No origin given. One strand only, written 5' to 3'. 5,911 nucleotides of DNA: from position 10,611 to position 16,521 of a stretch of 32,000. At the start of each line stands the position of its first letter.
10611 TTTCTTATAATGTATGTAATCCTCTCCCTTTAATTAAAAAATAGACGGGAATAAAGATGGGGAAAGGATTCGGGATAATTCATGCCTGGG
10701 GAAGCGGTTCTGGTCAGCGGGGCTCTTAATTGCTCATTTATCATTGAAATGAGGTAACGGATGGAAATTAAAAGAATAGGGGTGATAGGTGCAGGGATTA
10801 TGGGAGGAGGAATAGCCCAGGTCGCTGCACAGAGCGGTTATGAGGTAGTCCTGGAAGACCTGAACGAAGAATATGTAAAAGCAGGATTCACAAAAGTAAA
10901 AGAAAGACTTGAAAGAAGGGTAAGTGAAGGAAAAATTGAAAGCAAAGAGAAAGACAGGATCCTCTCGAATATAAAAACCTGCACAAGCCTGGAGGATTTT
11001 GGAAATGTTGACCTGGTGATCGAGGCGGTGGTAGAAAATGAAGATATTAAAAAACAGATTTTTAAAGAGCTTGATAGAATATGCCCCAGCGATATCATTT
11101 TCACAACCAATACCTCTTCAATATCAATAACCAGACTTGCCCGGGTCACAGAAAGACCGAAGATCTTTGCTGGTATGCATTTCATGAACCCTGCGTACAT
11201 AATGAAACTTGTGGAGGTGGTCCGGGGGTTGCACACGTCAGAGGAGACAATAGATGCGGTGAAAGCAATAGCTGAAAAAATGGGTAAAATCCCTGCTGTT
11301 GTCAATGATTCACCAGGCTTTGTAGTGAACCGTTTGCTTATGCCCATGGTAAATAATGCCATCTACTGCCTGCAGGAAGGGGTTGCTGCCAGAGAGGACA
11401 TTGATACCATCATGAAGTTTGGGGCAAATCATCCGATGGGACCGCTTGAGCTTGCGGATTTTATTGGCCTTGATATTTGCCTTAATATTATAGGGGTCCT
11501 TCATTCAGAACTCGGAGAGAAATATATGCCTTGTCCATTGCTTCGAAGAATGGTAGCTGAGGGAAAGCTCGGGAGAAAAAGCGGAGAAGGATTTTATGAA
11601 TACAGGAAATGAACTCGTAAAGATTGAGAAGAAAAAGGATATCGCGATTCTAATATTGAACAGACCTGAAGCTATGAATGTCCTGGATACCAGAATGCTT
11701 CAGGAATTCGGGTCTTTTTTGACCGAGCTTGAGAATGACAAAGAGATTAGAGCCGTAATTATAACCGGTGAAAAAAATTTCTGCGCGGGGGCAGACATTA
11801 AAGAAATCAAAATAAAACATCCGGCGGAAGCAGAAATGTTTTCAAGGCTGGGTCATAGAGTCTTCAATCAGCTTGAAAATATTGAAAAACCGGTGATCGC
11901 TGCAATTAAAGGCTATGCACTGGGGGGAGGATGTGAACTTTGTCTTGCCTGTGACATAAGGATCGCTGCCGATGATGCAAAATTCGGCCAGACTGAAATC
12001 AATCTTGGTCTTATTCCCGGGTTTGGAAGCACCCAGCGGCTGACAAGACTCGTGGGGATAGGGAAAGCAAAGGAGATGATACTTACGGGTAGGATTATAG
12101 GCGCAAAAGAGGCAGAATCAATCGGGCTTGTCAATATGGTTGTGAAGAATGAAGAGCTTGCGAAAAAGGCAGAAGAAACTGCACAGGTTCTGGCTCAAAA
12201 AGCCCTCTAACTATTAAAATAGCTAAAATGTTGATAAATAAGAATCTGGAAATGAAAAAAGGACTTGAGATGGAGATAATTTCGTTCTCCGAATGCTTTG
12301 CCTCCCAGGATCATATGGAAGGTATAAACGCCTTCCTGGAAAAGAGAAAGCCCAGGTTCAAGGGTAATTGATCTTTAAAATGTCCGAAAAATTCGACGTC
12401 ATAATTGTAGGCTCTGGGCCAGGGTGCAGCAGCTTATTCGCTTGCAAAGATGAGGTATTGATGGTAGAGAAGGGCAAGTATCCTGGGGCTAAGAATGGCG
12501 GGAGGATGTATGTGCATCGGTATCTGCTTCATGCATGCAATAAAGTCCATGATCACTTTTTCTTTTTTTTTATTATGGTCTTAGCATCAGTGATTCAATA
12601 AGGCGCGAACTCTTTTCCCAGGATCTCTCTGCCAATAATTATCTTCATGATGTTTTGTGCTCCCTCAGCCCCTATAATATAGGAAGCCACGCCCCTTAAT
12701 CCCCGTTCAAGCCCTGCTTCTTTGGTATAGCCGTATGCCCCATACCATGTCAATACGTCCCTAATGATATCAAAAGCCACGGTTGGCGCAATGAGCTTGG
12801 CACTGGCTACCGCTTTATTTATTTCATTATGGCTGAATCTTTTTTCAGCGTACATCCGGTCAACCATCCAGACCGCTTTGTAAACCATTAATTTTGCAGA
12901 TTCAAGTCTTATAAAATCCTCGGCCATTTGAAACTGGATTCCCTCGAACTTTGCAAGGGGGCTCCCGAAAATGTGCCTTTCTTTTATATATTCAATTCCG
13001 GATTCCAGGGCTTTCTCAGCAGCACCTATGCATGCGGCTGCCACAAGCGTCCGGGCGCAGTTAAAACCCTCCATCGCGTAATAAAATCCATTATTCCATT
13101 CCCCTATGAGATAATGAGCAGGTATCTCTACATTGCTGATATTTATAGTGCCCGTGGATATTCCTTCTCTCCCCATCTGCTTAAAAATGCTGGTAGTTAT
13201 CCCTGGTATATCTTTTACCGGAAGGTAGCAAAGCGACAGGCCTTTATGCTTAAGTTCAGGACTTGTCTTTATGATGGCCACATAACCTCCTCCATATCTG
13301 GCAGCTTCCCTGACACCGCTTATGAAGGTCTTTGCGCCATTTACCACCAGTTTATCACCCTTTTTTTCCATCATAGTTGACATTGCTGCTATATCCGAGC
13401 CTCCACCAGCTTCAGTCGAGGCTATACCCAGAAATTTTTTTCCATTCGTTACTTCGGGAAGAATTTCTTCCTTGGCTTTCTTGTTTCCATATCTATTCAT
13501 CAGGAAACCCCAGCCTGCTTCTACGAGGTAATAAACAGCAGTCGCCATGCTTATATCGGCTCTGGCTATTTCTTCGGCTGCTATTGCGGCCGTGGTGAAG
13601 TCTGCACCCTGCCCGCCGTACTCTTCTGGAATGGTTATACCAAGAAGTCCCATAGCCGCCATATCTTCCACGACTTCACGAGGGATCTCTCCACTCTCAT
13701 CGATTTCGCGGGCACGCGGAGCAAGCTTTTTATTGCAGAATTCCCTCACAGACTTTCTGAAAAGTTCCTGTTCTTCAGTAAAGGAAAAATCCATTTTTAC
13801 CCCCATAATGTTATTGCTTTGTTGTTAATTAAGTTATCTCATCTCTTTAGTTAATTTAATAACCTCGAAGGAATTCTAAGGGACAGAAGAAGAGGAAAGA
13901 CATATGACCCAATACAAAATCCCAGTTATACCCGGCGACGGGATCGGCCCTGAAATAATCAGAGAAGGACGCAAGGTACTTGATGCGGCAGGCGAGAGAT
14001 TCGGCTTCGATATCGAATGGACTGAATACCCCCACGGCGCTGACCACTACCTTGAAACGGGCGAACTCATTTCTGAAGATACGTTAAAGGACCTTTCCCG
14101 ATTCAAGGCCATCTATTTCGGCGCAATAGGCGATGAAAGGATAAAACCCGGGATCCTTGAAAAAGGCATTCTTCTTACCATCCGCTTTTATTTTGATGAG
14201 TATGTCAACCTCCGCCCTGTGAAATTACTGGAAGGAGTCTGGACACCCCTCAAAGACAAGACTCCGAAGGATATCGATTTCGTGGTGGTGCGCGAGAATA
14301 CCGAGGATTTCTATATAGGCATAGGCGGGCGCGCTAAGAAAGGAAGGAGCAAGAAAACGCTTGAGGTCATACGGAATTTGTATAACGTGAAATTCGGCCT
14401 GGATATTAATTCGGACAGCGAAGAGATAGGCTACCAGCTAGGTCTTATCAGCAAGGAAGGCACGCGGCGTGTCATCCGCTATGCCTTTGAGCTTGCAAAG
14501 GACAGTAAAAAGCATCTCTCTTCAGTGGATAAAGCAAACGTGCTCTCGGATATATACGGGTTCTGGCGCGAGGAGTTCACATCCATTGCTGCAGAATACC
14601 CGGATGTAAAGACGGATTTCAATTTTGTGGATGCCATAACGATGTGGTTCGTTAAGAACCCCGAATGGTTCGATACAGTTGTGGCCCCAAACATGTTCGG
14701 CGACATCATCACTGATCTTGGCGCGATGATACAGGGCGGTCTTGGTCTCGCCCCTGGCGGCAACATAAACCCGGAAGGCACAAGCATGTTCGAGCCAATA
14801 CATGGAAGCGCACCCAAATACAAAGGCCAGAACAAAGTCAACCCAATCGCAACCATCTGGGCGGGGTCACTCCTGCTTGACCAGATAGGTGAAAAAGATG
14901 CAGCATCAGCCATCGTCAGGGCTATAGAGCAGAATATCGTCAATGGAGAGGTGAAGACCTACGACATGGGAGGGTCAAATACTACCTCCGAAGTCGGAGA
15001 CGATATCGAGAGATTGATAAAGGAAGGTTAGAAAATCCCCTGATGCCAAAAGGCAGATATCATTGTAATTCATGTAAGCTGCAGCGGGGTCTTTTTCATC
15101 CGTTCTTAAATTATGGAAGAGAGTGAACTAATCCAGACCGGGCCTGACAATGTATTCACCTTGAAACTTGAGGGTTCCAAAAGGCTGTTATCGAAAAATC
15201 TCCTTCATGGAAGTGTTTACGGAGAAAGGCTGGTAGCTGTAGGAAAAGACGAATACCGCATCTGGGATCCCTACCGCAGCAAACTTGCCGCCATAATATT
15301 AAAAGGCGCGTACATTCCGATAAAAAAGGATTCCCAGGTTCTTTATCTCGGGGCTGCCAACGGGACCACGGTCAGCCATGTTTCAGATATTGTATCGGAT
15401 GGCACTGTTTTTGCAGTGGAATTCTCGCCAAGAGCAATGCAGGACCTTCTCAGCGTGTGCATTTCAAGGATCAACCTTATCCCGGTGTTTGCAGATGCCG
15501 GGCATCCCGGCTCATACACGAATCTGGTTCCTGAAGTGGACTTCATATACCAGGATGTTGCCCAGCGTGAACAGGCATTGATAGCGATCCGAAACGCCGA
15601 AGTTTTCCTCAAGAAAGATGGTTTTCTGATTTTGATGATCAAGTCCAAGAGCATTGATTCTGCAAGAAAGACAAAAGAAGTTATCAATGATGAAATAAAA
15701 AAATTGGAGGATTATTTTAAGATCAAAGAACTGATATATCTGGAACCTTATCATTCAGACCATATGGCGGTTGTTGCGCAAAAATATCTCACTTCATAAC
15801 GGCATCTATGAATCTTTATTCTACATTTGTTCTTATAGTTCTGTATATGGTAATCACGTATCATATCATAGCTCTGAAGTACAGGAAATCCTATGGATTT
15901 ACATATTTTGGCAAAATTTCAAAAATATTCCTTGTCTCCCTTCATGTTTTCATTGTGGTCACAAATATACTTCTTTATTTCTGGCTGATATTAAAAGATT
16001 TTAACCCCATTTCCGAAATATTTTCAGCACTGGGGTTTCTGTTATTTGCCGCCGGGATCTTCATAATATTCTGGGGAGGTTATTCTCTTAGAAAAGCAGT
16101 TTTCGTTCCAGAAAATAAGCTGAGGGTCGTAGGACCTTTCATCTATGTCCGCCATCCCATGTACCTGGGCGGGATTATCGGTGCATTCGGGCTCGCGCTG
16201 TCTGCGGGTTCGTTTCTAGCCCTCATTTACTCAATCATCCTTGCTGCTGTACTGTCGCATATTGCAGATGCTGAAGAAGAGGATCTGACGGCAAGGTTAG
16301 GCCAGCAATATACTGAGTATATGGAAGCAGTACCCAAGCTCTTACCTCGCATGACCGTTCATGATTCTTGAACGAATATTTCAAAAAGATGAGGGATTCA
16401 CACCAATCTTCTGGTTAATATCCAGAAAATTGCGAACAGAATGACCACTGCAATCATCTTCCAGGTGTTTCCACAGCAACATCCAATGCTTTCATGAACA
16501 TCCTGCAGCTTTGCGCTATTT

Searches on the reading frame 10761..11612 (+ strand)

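Call 44: search_protein_families(library=pfam, proteins=[window:10761-11612:+], max_evalue=0.001)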
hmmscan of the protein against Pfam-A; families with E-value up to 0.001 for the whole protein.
window:10761-11612:+ (283 aa): 5 families
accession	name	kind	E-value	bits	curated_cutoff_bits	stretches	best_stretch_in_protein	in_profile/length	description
PF02737.24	3HCDH_N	-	1.1e-65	221.3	22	1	6-183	2-179/180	3-hydroxyacyl-CoA dehydrogenase, NAD binding domain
PF00725.27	3HCDH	-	3.3e-36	124.1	22.1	1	186-281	1-97/97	3-hydroxyacyl-CoA dehydrogenase, C-terminal domain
PF03446.21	NAD_binding_2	-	8.7e-07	29.5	21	1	5-125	1-101/161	NAD binding domain of 6-phosphogluconate dehydrogenase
PF03807.23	F420_oxidored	-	0.00044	21.2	21.6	1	5-46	1-44/94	NADP oxidoreductase coenzyme F420-dependent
PF13561.12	adh_short_C2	-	0.00057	20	27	0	14-95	8-84/236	Enoyl-(Acyl carrier protein) reductase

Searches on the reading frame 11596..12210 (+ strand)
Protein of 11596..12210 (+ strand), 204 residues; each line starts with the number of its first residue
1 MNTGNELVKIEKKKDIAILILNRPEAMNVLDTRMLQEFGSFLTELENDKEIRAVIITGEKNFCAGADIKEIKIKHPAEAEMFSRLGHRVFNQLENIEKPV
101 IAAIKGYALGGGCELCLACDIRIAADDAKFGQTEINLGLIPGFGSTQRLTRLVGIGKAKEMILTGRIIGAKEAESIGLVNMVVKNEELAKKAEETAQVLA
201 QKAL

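Call 44: search_protein_families(library=pfam, proteins=[window:11596-12210:+], max_evalue=0.001)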
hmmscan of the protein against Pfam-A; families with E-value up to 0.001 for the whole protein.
window:11596-12210:+ (204 aa): 2 families
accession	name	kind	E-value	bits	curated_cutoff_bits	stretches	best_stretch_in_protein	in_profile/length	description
PF00378.25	ECH_1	-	1.5e-59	201.8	27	1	12-202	2-193/251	Enoyl-CoA hydratase/isomerase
PF16113.10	ECH_2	-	1.9e-36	126.6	27.2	1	17-196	2-185/335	Enoyl-CoA hydratase/isomerase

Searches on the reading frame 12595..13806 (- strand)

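Call 44: search_protein_families(library=pfam, proteins=[window:12595-13806:-], max_evalue=0.001)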
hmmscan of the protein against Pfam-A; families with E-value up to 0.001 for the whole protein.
window:12595-13806:- (403 aa): 4 families
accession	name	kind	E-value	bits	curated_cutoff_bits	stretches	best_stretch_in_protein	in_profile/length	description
PF02771.21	Acyl-CoA_dh_N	-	7.4e-35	120.2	22.9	1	10-123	1-113/113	Acyl-CoA dehydrogenase, N-terminal domain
PF00441.29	Acyl-CoA_dh_1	-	9.5e-33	113.9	22.4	1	238-396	1-150/150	Acyl-CoA dehydrogenase, C-terminal domain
PF02770.24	Acyl-CoA_dh_M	-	7e-15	55.4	33.3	1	128-226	2-97/97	Acyl-CoA dehydrogenase, middle domain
PF08028.16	Acyl-CoA_dh_2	-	1e-12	48.9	22.7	1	255-373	3-123/134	Acyl-CoA dehydrogenase, C-terminal domain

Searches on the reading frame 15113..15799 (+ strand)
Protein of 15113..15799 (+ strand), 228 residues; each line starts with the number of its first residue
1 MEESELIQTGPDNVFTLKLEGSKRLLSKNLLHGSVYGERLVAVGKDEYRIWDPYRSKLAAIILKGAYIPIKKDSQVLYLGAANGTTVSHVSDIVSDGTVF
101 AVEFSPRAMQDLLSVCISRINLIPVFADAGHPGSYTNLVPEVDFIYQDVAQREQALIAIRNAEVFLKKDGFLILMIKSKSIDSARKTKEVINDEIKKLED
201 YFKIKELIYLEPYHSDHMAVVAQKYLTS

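Call 45: search_protein_families(library=pfam, proteins=[window:15113-15799:+], max_evalue=0.001)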
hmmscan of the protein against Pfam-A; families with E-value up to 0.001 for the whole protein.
window:15113-15799:+ (228 aa): 1 family
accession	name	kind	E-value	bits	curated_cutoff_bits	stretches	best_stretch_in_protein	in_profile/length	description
PF01269.23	Fibrillarin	-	2.6e-80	269.2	27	1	12-223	8-224/227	Fibrillarin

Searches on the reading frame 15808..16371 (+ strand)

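Call 45: search_protein_families(library=pfam, proteins=[window:15808-16371:+], max_evalue=0.001)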
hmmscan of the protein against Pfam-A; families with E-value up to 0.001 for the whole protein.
window:15808-16371:+ (187 aa): 4 families
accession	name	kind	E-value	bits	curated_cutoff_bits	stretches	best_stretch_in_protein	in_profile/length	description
PF04191.18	PEMT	-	6.8e-11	43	25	1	74-163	4-100/105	Phospholipid methyltransferase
PF04140.19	ICMT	-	2.4e-05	25.1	24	1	98-160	28-93/95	Isoprenylcysteine carboxyl methyltransferase (ICMT) family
PF01222.22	ERG4_ERG24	-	7.1e-05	22.2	27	1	104-176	350-424/432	Ergosterol biosynthesis ERG4/ERG24 family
PF02544.21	Steroid_dh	-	0.00043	20.7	22.6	1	45-156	10-127/150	3-oxo-5-alpha-steroid 4-dehydrogenase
